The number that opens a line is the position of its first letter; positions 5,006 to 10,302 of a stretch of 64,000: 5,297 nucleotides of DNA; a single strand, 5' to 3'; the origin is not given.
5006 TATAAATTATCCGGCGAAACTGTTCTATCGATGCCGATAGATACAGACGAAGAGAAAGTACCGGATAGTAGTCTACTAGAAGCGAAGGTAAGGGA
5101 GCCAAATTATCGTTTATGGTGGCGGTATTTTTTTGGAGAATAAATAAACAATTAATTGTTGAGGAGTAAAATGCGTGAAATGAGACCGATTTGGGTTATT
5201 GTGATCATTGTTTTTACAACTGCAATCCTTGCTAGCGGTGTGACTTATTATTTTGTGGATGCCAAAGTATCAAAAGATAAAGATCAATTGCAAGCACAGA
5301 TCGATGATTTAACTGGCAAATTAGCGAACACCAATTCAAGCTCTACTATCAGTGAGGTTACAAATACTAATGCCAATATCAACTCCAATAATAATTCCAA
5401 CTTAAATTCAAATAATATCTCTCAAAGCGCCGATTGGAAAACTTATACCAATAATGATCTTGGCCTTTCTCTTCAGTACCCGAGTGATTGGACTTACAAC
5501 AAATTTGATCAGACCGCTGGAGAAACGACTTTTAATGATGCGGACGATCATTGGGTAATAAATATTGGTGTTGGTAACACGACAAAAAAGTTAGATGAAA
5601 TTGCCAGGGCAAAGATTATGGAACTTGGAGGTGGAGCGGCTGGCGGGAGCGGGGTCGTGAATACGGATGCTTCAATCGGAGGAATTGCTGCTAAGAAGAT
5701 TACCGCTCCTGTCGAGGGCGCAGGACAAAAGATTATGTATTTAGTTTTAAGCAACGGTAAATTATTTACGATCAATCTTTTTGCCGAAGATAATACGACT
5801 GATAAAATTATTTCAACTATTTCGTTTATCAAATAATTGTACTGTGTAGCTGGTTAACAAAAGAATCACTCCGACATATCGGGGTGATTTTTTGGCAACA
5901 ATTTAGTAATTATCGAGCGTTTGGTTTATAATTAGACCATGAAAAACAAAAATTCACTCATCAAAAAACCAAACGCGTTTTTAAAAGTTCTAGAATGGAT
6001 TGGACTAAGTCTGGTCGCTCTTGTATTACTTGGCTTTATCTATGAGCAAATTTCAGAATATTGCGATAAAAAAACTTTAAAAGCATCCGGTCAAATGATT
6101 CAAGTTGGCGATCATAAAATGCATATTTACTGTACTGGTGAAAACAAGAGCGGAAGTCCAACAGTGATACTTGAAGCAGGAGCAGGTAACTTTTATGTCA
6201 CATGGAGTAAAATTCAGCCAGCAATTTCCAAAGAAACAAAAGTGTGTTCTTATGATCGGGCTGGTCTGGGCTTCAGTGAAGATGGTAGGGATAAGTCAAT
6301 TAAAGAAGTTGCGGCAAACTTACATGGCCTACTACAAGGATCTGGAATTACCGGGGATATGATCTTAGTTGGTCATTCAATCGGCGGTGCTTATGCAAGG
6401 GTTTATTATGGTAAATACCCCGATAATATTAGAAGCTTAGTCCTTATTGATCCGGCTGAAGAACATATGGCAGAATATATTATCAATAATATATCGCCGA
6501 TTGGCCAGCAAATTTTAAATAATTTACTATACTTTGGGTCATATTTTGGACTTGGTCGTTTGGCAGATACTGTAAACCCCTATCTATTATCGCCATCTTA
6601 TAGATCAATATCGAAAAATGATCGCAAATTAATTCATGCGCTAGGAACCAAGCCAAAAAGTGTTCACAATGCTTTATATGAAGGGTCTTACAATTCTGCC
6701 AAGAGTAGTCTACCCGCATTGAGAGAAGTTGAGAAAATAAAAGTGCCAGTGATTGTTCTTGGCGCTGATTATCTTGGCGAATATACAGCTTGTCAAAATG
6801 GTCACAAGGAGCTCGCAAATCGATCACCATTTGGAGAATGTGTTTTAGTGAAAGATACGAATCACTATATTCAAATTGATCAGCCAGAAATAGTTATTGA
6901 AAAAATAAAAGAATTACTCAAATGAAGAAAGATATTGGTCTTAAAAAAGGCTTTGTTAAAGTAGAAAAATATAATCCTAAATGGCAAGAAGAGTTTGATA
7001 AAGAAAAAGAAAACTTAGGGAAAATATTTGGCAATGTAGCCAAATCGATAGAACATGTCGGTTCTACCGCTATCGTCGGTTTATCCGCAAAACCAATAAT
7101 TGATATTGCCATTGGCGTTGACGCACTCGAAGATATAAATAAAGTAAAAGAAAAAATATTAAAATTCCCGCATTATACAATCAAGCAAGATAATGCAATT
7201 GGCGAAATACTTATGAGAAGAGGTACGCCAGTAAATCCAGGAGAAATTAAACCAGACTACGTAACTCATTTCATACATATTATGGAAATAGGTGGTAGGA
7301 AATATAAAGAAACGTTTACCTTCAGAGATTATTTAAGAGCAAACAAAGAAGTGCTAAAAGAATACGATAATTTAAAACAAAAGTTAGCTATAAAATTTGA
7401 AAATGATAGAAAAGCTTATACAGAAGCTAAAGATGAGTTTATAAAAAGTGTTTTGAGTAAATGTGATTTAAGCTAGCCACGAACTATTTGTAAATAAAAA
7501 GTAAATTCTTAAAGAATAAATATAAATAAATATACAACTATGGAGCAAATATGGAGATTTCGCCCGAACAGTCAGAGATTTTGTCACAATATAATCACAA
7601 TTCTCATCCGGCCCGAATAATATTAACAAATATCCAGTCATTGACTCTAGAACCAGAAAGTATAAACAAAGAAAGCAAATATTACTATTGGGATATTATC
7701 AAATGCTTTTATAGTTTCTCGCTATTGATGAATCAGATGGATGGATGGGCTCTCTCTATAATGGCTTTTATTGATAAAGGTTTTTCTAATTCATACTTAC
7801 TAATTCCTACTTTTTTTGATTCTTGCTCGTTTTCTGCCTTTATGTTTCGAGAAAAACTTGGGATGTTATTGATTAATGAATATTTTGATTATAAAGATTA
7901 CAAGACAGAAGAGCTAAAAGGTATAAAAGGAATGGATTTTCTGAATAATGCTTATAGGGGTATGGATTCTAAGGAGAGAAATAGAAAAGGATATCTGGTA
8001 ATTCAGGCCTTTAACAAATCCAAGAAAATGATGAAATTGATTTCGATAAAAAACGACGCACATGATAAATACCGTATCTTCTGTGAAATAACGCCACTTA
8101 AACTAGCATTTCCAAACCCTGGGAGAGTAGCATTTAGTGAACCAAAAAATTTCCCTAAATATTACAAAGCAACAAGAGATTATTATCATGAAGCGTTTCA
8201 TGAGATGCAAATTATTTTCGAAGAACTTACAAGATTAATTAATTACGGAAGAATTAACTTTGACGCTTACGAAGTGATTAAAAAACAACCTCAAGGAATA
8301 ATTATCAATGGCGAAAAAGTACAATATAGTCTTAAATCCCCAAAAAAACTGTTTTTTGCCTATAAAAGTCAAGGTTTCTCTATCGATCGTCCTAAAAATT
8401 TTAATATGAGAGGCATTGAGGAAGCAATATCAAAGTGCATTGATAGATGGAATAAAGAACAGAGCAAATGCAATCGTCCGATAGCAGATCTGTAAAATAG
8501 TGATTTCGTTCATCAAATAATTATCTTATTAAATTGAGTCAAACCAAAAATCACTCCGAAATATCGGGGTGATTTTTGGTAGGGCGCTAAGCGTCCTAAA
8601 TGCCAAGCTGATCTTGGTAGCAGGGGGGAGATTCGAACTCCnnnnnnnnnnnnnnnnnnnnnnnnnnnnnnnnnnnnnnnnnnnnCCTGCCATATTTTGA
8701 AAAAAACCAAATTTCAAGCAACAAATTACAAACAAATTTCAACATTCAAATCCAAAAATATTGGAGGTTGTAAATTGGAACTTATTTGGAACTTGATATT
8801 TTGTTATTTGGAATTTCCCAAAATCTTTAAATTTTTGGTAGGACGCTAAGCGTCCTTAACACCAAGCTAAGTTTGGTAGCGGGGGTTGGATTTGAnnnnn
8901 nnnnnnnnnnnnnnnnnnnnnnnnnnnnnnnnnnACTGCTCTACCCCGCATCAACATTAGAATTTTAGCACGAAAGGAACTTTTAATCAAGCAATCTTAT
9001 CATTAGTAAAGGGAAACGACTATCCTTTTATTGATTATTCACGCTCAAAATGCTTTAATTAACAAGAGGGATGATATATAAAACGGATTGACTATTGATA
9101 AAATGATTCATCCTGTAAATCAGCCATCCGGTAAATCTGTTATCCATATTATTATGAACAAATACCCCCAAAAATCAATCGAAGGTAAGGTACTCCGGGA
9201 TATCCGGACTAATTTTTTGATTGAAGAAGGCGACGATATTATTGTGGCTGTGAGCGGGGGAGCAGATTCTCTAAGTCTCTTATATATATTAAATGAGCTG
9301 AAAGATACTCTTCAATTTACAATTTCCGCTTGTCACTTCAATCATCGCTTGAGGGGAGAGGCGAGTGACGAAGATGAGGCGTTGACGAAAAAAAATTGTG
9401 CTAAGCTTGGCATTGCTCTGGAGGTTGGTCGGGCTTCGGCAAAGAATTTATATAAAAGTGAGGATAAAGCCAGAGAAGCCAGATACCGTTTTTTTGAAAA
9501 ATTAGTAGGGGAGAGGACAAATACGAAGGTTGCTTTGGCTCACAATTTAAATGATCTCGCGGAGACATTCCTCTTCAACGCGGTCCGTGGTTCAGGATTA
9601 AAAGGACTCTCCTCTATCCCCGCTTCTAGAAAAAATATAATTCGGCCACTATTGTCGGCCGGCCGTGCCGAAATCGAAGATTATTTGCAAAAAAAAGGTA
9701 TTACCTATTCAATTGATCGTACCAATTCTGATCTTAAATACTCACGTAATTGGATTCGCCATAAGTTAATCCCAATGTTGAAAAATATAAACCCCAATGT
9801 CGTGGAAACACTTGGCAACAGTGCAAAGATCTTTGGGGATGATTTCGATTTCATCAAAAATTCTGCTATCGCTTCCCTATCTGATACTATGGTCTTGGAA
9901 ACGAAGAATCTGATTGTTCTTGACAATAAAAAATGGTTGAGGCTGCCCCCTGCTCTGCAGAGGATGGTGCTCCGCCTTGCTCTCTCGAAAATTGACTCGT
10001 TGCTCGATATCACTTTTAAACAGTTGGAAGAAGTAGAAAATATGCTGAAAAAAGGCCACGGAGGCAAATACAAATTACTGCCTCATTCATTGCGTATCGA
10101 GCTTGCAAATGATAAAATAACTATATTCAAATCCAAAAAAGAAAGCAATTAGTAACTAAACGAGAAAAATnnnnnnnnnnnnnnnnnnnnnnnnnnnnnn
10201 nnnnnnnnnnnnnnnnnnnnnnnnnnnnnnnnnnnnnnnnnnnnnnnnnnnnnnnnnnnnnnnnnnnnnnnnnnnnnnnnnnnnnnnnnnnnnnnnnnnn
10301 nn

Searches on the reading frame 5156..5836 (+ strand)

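Call 71: search_protein_families(library=pfam, proteins=[window:5156-5836:+], max_evalue=0.00001)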
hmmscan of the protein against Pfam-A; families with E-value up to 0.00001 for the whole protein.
window:5156-5836:+ (226 aa): 1 family
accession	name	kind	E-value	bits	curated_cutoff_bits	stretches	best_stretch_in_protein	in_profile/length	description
PF18933.6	PsbP_2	-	1.1e-09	39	27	1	64-215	14-170/184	PsbP-like protein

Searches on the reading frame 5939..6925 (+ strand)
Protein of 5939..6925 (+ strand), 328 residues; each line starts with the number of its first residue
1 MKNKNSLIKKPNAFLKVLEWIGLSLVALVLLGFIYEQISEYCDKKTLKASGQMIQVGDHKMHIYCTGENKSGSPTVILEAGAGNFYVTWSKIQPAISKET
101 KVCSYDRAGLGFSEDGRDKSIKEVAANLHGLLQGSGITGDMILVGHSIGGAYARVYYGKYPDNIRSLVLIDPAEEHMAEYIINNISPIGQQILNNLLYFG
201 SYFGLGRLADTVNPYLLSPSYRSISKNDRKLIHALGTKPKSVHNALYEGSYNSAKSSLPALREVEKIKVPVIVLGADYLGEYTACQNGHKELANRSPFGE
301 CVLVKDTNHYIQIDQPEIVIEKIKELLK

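Call 71: search_protein_families(library=pfam, proteins=[window:5939-6925:+], max_evalue=0.00001)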
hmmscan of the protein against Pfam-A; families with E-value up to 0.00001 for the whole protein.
window:5939-6925:+ (328 aa): 3 families
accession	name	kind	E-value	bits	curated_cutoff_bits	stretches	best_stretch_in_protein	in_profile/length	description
PF00561.26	Abhydrolase_1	-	2.1e-14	54.2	25.8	1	76-184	4-115/245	alpha/beta hydrolase fold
PF12697.13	Abhydrolase_6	-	3.3e-09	38.2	26.3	1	81-321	6-216/217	Alpha/beta hydrolase family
PF12146.15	Hydrolase_4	-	7.6e-09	35.7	27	1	99-276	31-199/239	Serine aminopeptidase, S33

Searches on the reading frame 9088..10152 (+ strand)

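Call 71: search_protein_families(library=pfam, proteins=[window:9088-10152:+], max_evalue=0.00001)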
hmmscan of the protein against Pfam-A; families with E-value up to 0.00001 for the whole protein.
window:9088-10152:+ (354 aa): 2 families
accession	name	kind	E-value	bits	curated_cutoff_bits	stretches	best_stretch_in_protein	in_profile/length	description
PF01171.26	ATP_bind_3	-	6.3e-52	176.4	27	1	51-226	2-182/182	PP-loop family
PF09179.16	TilS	-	1.6e-06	28.7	21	1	281-332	4-55/67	TilS substrate binding domain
